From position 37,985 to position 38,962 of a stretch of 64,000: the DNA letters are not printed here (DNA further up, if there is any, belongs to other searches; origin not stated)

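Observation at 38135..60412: Eight divergent paralogs of a membrane-anchored protein family, in two coupled arrays, bracket a T9SS cargo cluster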

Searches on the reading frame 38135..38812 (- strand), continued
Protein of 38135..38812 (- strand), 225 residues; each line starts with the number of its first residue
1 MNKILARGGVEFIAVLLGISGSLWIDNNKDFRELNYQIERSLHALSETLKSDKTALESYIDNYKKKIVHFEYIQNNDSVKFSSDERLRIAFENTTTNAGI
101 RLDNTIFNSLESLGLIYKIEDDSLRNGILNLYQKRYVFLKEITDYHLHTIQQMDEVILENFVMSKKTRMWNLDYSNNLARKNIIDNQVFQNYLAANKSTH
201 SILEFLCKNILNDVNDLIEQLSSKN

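Call 51: find_encoding_contigs(protein=P0359, flank=10000, max_places=2)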
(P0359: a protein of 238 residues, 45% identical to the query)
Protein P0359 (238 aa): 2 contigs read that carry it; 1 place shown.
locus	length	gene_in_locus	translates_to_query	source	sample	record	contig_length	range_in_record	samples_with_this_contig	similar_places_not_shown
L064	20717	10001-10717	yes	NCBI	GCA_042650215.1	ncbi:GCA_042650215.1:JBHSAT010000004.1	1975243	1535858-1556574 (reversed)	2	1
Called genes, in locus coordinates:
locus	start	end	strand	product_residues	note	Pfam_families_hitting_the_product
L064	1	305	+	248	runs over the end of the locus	PF19578:DUF6090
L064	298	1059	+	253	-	PF12412:DUF3667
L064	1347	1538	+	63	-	-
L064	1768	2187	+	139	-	PF04480:DUF559, PF18741:MTES_1575 (weak)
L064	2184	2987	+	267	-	PF19578:DUF6090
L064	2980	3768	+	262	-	-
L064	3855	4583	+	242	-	PF19578:DUF6090 (weak)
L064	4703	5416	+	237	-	-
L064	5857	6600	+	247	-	PF19578:DUF6090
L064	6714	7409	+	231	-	PF19578:DUF6090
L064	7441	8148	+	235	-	-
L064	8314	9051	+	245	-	PF19578:DUF6090 (weak)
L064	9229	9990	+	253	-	PF19578:DUF6090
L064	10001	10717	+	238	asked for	PF19578:DUF6090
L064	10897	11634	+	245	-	PF19578:DUF6090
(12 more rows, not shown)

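Call 52: find_encoding_contigs(protein=P0421, flank=10000, max_places=2)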
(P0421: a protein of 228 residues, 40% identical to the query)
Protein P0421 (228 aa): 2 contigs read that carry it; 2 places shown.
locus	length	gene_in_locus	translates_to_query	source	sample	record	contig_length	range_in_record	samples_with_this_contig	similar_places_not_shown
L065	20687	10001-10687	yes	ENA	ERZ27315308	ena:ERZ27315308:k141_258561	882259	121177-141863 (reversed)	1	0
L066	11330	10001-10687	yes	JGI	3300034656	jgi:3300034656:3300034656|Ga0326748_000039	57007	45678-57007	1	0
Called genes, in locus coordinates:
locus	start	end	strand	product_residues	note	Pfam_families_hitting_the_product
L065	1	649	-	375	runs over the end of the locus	PF05684:DUF819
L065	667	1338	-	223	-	PF00590:TP_methylase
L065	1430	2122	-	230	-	-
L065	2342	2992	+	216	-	PF00265:TK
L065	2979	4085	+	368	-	PF01168:Ala_racemase_N, PF00842:Ala_racemase_C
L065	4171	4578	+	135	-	PF01741:MscL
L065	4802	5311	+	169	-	PF00903:Glyoxalase, PF13669:Glyoxalase_4 (weak)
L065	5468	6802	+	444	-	PF03606:DcuC, PF03553:Na_H_antiporter (weak)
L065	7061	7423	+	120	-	-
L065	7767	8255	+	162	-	-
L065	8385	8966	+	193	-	-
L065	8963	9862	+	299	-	PF18950:DUF5694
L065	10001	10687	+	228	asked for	PF19578:DUF6090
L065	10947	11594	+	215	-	-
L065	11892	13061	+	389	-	PF00144:Beta-lactamase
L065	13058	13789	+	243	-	PF19578:DUF6090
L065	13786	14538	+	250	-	PF19578:DUF6090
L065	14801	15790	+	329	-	PF01118:Semialdhyde_dh, PF02774:Semialdhyde_dhC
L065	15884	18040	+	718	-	PF02897:Peptidase_S9_N, PF00326:Peptidase_S9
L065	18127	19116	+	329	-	PF00005:ABC_tran, PF02463:SMC_N (faint), PF13304:AAA_21 (weak)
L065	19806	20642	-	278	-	PF01557:FAA_hydrolase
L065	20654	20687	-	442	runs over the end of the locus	PF02447:GntP_permease, PF03600:CitMHS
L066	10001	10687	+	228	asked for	PF19578:DUF6090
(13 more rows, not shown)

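Call 55: find_encoding_contigs(protein=P0403, flank=10000, max_places=1)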
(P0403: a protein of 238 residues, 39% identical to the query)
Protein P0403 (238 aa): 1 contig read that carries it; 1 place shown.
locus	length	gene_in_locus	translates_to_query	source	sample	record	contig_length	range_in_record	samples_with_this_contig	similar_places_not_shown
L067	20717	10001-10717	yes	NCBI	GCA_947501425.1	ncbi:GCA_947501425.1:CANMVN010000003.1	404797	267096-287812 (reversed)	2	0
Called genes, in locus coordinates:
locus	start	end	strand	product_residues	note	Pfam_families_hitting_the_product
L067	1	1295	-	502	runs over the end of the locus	PF03553:Na_H_antiporter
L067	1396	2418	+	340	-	PF04307:YdjM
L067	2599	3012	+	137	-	-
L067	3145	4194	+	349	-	PF26696:PTL_trimer, PF07484:Collar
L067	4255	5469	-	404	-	PF01053:Cys_Met_Meta_PP, PF00155:Aminotran_1_2, PF00266:Aminotran_5 (weak), PF06838:Met_gamma_lyase (weak)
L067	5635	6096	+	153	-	PF13404:HTH_AsnC-type, PF13412:HTH_24, PF08279:HTH_11 (weak), PF01037:AsnC_trans_reg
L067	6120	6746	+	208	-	PF02517:Rce1-like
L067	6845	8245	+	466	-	PF00890:FAD_binding_2 (weak), PF01134:GIDA (weak), PF01262:AlaDh_PNT_C (faint), PF07992:Pyr_redox_2, PF12831:FAD_oxidored, PF13738:Pyr_redox_3, PF00070:Pyr_redox, PF02852:Pyr_redox_dim, +4 more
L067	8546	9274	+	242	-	PF19578:DUF6090 (weak)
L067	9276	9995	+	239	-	PF19578:DUF6090 (weak)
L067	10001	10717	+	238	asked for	PF19578:DUF6090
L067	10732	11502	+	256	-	PF19578:DUF6090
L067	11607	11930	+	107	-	-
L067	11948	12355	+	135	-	PF11026:DUF2721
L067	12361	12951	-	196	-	-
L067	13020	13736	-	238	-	PF00072:Response_reg, PF04397:LytTR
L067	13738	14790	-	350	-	PF06580:His_kinase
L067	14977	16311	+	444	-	PF00144:Beta-lactamase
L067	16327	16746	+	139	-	PF01618:MotA_ExbB (weak)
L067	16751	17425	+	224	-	-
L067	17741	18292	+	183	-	PF04542:Sigma70_r2, PF08281:Sigma70_r4_2, PF04545:Sigma70_r4 (weak)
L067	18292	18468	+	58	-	-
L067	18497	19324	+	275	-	PF05552:MS_channel_1st_1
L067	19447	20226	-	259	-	PF02265:S1-P1_nuclease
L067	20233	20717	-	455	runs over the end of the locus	PF00270:DEAD, PF04851:ResIII, PF00271:Helicase_C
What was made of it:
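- There is one weak MotA_ExbB hit 6 kb from an array in L067 (call 55). MscL or MscS-like genes lie within 6-8 kb in two Flavobacteria loci (calls 52, 55).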

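Call 56: find_encoding_contigs(protein=P0445, flank=10000, max_places=2)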
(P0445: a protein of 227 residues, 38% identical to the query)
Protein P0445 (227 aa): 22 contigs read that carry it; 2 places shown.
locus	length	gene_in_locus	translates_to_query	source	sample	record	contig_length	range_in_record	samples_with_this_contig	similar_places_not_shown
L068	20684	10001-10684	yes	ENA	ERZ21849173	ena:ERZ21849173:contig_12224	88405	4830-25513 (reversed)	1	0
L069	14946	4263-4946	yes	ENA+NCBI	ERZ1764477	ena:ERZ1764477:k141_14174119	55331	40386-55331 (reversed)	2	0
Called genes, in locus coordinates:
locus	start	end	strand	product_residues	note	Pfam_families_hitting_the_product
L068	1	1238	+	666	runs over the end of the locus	-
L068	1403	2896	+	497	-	PF02796:HTH_7 (weak), PF00665:rve (weak), PF22483:Mu-transpos_C_2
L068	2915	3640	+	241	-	PF01695:IstB_IS21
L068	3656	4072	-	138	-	PF01695:IstB_IS21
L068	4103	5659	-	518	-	PF00665:rve, PF22483:Mu-transpos_C_2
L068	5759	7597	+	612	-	PF05139:Erythro_esteras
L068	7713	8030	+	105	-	PF09907:HigB_toxin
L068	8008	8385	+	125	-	PF01381:HTH_3 (weak)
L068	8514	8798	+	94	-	PF05015:HigB-like_toxin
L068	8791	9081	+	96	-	PF01381:HTH_3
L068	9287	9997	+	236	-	PF19578:DUF6090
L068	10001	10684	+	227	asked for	PF19578:DUF6090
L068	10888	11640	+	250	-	PF12412:DUF3667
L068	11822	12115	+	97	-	PF09907:HigB_toxin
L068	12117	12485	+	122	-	-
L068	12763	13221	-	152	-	PF04986:Y2_Tnp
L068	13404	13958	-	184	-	PF00078:RVT_1 (weak)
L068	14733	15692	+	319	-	PF00491:Arginase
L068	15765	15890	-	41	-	-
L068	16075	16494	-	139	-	PF01638:HxlR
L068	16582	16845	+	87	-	-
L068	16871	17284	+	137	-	-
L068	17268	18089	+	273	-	-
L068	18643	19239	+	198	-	PF18967:PycTM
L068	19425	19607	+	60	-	-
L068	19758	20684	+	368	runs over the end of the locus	PF02515:CoA_transf_3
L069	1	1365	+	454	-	?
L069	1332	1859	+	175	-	-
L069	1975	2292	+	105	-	PF09907:HigB_toxin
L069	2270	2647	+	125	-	PF01381:HTH_3 (weak)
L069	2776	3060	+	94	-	PF05015:HigB-like_toxin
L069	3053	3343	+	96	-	PF01381:HTH_3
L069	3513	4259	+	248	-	PF19578:DUF6090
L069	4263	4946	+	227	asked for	PF19578:DUF6090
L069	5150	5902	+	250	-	PF12412:DUF3667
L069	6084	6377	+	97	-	PF09907:HigB_toxin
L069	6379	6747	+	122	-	-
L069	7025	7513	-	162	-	PF04986:Y2_Tnp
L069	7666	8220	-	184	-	PF00078:RVT_1 (weak)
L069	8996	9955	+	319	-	PF00491:Arginase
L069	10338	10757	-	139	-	PF01638:HxlR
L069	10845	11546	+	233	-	-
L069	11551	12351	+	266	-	-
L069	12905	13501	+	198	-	PF18967:PycTM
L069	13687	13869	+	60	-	-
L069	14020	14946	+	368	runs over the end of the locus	PF02515:CoA_transf_3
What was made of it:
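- In L068 and L069 the family sits among HigB toxins, transposases and PycTM (call 56).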

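Call 57: search_protein_families(library=phrogs, proteins=[window:38135-38812:-, P0421, P0359], max_evalue=0.01)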
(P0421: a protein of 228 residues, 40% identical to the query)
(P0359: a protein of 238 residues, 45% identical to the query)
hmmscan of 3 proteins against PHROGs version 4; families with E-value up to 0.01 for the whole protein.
window:38135-38812:- (225 aa): 0 families

P0421 (228 aa): 0 families

P0359 (238 aa): 1 family
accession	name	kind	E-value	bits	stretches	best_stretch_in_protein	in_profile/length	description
phrog_31714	-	unknown function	0.0042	18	1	21-74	11-62/151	-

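Call 58: find_related_loci(query=A1, collection=viral_contigs, flank=8000)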
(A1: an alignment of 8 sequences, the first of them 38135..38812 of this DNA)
Query A1 (225 aa) in viral_contigs; peptide patterns used: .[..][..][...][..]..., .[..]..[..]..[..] (x = any residue, [..] = any of these).
111 stretches matched a pattern, but none encodes a relative of the query by tblastn (E <= 1e-3).
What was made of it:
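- On Known anti-phage defence or phage proteins: IMG/VR gave none (call 58).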

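Call 59: search_dna_similar(query=P0421, collection=phages, mode=protein, max_evalue=0.001)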
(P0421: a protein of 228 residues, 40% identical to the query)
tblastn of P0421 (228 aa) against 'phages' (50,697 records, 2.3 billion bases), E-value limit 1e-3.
No match.
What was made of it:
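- On Known anti-phage defence or phage proteins: Phage tblastn gave none (call 59).
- No PHROG, viral-contig or phage-genome homolog (calls 57-59).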

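Call 76: find_encoding_contigs(protein=P0438, flank=10000, max_places=1)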
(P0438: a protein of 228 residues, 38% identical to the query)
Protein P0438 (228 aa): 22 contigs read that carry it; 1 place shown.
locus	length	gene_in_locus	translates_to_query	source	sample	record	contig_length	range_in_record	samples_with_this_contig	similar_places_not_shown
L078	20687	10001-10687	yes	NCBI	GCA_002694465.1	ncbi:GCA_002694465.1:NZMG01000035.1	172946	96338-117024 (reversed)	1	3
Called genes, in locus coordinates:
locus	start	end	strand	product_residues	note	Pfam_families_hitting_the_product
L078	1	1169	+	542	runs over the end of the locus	-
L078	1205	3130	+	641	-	PF02922:CBM_48, PF00128:Alpha-amylase, PF02806:Alpha-amylase_C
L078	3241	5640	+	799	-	PF13802:Gal_mutarotas_2, PF01055:Glyco_hydro_31_2nd, PF21365:Glyco_hydro_31_3rd, PF17137:DUF5110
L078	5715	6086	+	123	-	PF08818:DUF1801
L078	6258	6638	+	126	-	-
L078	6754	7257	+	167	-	-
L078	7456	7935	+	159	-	-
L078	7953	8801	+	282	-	-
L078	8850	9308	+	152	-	-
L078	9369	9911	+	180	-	-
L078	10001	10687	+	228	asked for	PF19578:DUF6090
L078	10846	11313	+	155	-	PF05117:DUF695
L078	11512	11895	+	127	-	-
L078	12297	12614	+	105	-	-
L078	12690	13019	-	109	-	-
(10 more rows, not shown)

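Call 77: find_encoding_contigs(protein=P0391, flank=10000, max_places=1)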
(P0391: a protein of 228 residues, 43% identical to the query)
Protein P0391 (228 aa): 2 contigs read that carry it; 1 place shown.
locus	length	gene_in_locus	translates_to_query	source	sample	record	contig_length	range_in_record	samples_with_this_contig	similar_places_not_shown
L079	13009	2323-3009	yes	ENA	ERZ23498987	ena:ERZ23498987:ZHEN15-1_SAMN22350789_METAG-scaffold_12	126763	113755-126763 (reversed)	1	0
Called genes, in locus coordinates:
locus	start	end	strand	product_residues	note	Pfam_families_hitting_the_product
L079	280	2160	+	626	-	PF01433:Peptidase_M1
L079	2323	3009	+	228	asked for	PF19578:DUF6090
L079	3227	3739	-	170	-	PF02469:Fasciclin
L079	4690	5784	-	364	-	PF01926:MMR_HSR1, PF02421:FeoB_N, PF06071:YchF-GTPase_C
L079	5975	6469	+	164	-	-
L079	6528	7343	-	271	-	PF12146:Hydrolase_4, PF00561:Abhydrolase_1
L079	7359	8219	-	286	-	PF12146:Hydrolase_4, PF00561:Abhydrolase_1, PF20408:Abhydrolase_11 (weak), PF20434:BD-FAE (faint)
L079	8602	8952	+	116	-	-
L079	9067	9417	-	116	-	PF00037:Fer4 (weak), PF12797:Fer4_2 (faint), PF13237:Fer4_10 (weak), PF12838:Fer4_7 (weak), PF13183:Fer4_8 (weak)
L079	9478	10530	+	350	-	PF05893:LuxC (faint)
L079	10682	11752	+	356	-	PF00266:Aminotran_5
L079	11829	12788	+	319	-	PF00389:2-Hacid_dh, PF07991:KARI_N (faint), PF02826:2-Hacid_dh_C, PF01262:AlaDh_PNT_C (weak)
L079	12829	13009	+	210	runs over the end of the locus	PF06078:DUF937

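Call 78: find_encoding_contigs(protein=P0454, flank=10000, max_places=1)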
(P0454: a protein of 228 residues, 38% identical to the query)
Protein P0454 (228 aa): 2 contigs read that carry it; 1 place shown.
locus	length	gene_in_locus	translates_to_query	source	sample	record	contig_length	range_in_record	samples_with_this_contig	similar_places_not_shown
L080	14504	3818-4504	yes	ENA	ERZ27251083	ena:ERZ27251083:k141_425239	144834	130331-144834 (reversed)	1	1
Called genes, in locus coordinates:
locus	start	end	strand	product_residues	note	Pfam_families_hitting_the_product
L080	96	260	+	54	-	-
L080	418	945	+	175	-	-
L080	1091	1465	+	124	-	-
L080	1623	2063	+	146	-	-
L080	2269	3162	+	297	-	PF00753:Lactamase_B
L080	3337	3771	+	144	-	PF14534:DUF4440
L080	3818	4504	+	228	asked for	PF19578:DUF6090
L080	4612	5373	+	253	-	PF19578:DUF6090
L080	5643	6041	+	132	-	PF10000:ACT_3, PF13840:ACT_7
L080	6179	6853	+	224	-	PF14329:DUF4386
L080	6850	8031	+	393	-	PF00144:Beta-lactamase, PF13354:Beta-lactamase2 (faint)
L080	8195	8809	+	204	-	PF03544:TonB_C (faint)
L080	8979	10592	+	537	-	PF00355:Rieske, PF01645:Glu_synthase, PF01070:FMN_dh (weak)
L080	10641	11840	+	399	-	PF07995:GSDH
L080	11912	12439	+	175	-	-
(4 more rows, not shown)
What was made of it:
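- PF00144 lies within 5 kb of the family in 3 of 8 sampled Flavobacteria contexts (calls 52, 55, 78).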
